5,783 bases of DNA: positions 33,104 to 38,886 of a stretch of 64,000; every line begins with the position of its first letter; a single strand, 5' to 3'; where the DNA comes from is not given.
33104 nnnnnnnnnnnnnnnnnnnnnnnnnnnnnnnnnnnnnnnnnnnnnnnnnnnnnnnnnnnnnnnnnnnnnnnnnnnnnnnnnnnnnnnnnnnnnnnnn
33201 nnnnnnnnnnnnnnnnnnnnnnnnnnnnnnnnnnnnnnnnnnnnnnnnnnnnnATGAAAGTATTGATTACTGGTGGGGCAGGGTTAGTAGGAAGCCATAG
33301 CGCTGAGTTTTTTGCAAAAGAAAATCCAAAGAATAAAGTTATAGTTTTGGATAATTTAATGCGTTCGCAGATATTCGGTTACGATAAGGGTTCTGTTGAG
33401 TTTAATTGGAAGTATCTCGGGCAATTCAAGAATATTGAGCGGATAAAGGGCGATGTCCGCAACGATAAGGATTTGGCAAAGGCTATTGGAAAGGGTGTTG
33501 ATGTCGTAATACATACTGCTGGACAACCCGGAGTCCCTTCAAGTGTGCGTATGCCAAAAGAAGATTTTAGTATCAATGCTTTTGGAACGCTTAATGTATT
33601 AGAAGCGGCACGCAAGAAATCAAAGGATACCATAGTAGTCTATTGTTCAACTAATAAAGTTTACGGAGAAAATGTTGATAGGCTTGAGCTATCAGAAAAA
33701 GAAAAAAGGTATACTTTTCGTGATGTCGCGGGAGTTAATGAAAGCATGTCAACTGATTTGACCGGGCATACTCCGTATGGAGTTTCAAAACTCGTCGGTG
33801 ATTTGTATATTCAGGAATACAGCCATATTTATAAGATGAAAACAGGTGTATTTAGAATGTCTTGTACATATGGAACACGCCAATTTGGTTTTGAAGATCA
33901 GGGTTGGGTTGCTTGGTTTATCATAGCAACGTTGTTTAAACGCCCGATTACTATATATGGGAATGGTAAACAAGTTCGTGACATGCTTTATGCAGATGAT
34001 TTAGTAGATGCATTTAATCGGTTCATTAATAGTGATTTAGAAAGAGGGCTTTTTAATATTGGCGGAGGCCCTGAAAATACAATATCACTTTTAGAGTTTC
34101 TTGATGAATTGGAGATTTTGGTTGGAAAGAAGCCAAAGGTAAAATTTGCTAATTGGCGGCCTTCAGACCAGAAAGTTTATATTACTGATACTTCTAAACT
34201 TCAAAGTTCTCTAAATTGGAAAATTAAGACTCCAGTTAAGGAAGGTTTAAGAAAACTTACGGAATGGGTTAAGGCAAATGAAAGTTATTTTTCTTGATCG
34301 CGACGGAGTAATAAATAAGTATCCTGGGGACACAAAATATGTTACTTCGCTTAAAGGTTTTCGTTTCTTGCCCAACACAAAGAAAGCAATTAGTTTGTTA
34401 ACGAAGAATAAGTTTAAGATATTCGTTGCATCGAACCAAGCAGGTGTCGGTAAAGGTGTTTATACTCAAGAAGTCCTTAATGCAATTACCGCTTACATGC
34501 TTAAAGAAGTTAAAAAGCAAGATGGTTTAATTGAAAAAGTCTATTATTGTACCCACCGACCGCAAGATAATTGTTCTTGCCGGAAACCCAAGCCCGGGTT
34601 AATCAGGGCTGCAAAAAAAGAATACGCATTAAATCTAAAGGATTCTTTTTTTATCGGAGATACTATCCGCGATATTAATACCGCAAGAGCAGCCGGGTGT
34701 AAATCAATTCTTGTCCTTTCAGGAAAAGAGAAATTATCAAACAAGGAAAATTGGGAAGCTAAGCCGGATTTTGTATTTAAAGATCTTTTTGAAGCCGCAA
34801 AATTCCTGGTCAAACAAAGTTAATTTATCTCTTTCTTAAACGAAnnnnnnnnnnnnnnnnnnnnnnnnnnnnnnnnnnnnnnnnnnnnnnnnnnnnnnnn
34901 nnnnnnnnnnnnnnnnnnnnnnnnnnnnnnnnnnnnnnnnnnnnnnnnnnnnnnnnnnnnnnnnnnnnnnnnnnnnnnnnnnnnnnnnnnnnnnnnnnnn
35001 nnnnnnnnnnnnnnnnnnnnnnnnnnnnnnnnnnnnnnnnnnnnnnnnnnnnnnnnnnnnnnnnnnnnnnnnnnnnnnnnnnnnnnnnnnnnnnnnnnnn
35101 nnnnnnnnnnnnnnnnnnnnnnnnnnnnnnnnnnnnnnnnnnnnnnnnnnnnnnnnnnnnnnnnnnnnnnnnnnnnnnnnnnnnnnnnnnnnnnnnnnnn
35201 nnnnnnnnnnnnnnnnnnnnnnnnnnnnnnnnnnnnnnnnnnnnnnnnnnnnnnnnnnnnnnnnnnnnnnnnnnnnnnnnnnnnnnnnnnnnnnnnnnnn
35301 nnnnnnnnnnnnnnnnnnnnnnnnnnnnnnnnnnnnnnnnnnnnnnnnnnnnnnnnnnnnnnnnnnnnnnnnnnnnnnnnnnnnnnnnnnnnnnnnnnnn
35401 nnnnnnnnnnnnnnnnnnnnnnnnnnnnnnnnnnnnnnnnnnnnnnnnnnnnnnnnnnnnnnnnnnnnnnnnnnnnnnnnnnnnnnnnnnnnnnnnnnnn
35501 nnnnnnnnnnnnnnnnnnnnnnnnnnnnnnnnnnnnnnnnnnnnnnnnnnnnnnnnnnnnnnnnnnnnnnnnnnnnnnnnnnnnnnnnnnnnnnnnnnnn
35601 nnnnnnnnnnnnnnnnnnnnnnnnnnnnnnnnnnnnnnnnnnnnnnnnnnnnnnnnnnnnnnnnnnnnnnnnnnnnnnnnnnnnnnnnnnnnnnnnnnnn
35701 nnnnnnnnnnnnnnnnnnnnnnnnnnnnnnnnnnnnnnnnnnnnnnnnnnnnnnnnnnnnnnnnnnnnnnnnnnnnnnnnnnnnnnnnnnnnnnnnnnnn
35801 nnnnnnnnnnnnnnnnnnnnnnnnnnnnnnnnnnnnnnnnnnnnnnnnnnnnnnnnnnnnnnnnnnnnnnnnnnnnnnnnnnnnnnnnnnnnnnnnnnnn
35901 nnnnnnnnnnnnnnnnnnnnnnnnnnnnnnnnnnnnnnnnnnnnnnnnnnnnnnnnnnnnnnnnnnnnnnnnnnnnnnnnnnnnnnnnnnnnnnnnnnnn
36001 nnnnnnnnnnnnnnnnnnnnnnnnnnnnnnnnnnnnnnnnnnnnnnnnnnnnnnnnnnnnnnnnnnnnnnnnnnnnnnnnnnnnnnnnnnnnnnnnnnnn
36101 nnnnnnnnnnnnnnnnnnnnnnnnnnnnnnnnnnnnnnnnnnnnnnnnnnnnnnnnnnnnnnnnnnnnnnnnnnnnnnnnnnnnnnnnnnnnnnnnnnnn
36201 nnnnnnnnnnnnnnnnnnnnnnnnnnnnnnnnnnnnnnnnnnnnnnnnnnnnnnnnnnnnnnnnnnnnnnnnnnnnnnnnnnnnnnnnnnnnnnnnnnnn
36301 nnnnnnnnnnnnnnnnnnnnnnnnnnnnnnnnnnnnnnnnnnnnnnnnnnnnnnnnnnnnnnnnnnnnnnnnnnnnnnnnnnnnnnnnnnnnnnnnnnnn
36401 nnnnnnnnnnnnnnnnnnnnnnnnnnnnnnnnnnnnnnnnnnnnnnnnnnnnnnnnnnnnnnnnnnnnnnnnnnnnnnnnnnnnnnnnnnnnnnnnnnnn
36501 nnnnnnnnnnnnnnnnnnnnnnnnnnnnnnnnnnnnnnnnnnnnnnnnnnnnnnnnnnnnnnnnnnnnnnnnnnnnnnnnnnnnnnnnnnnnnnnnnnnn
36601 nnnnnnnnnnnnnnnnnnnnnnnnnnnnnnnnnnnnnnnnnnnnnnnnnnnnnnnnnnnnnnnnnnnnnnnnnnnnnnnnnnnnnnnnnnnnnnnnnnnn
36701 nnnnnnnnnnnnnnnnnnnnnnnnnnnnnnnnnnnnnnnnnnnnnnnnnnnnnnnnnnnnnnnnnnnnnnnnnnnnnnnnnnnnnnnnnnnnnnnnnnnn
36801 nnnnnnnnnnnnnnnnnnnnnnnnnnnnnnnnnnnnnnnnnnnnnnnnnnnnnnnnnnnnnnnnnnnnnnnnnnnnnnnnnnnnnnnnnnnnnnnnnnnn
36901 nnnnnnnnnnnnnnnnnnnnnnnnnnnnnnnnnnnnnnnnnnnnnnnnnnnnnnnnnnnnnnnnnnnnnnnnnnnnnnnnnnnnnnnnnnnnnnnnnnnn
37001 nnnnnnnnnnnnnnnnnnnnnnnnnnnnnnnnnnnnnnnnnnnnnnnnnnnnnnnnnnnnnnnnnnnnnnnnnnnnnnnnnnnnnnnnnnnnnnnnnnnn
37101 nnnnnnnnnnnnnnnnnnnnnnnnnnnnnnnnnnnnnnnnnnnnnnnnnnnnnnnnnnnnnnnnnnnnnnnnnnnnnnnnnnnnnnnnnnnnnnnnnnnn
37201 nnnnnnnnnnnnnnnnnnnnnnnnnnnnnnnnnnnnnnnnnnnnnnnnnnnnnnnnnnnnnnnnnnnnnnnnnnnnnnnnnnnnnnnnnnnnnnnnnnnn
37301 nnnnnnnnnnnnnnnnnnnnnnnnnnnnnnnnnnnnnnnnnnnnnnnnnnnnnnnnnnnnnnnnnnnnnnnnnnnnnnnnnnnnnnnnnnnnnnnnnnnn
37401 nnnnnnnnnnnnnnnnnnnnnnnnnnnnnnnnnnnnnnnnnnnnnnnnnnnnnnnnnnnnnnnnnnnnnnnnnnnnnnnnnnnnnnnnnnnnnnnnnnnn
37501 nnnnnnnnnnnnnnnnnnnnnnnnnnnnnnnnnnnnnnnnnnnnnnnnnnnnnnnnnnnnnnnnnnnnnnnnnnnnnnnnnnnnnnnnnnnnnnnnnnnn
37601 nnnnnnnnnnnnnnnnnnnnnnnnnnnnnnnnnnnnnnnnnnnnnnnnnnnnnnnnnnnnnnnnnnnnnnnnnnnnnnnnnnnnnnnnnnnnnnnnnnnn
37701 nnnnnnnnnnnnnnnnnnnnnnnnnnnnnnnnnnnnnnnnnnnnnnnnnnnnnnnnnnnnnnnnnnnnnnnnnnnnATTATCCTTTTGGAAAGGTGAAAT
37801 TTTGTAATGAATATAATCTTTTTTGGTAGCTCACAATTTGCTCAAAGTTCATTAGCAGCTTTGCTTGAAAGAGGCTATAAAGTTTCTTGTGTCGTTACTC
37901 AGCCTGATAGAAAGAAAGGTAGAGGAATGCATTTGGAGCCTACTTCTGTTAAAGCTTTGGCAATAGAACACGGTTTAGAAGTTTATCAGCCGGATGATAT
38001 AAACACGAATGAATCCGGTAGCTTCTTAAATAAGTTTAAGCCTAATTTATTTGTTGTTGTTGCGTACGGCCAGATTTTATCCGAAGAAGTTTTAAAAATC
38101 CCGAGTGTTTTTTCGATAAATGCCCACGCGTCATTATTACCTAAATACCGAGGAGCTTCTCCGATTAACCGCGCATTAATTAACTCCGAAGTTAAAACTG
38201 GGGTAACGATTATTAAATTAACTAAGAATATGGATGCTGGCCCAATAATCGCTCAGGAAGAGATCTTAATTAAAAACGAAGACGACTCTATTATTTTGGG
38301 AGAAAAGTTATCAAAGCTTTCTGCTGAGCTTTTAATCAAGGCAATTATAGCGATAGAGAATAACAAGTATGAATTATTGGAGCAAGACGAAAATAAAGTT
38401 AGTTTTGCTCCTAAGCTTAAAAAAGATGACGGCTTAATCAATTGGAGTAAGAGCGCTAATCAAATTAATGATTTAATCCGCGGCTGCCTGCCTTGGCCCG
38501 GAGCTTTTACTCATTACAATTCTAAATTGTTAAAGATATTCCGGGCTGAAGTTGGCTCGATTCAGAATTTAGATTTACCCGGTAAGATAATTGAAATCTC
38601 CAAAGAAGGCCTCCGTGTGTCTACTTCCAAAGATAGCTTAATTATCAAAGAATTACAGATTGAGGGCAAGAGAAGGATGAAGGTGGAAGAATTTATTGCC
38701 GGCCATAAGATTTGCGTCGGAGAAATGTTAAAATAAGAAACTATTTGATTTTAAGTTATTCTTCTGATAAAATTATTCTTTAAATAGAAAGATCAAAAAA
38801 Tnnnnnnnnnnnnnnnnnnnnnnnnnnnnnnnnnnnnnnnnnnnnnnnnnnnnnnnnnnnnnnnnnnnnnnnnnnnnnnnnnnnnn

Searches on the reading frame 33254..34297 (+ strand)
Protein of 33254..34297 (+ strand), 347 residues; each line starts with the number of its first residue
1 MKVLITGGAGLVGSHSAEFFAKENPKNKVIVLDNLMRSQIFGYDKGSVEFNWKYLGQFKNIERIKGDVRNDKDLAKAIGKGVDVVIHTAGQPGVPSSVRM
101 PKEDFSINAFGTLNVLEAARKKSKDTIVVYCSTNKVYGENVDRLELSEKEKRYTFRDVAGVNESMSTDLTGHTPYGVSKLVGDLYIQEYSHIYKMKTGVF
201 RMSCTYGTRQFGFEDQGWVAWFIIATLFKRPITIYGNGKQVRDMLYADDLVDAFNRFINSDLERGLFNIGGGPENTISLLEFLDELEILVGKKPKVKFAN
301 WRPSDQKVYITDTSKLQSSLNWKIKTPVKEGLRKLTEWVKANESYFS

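Call 18: search_protein_families(library=pfam, proteins=[window:33254-34297:+], max_evalue=0.001)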
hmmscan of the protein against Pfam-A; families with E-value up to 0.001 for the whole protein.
window:33254-34297:+ (347 aa): 7 families
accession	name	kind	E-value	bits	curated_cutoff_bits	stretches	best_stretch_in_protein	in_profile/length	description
PF01370.27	Epimerase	-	1.7e-42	146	20.9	1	3-270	1-240/240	NAD dependent epimerase/dehydratase family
PF16363.11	GDP_Man_Dehyd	-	1.7e-40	140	27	1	4-334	1-331/332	GDP-mannose 4,6 dehydratase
PF01073.25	3Beta_HSD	-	3.1e-16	59.7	22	1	4-147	1-130/280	3-beta hydroxysteroid dehydrogenase/isomerase family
PF02719.21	Polysacc_synt_2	-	6.9e-14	52.1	20.2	1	3-136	1-131/293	Polysaccharide biosynthesis protein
PF07993.18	NAD_binding_4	-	1.9e-12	47.3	20.1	1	5-249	1-253/258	Male sterility protein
PF04321.23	RmlD_sub_bind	-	9.9e-08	31.8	27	1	1-212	1-158/287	RmlD substrate binding domain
PF13460.12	NAD_binding_10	-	6.9e-05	23.2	27.2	1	59-138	39-103/184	NAD(P)H-binding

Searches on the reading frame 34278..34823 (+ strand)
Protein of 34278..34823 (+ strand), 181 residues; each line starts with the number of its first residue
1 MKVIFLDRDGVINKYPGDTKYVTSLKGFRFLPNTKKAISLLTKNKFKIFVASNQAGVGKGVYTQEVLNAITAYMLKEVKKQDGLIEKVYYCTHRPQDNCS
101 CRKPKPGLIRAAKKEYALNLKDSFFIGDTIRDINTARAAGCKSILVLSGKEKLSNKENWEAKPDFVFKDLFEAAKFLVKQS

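Call 18: search_protein_families(library=pfam, proteins=[window:34278-34823:+], max_evalue=0.001)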
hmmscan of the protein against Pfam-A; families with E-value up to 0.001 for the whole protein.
window:34278-34823:+ (181 aa): 4 families
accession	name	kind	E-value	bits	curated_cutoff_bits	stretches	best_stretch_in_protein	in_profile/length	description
PF13242.12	Hydrolase_like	-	2.6e-18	66.2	22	1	101-172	2-74/75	HAD-hyrolase-like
PF13419.12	HAD_2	-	4.9e-10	40.2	23.8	1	68-146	106-178/178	Haloacid dehalogenase-like hydrolase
PF08645.17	PNK3P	-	6.5e-09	36.2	22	1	2-131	1-128/161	Polynucleotide kinase 3 phosphatase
PF00702.32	Hydrolase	-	4.3e-07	30.9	26.4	1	31-140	100-191/191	haloacid dehalogenase-like hydrolase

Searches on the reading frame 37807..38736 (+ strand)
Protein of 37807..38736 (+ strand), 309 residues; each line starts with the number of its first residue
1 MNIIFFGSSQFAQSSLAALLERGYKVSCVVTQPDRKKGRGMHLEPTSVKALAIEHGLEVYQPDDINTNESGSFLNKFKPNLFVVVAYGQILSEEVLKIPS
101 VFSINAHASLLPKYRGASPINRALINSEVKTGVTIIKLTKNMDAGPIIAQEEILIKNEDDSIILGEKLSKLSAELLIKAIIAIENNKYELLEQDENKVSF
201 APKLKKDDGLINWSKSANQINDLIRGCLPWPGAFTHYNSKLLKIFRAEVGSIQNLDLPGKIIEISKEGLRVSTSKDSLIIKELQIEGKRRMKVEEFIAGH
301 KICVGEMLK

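Call 18: search_protein_families(library=pfam, proteins=[window:37807-38736:+], max_evalue=0.001)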
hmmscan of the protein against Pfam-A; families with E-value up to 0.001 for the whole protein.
window:37807-38736:+ (309 aa): 2 families
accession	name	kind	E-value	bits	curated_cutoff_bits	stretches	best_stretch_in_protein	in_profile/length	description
PF00551.24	Formyl_trans_N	-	2.6e-37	128.8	26.1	1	1-180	1-181/181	Formyl transferase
PF02911.23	Formyl_trans_C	-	6.5e-30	103.7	21.1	1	203-300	1-99/100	Formyl transferase, C-terminal domain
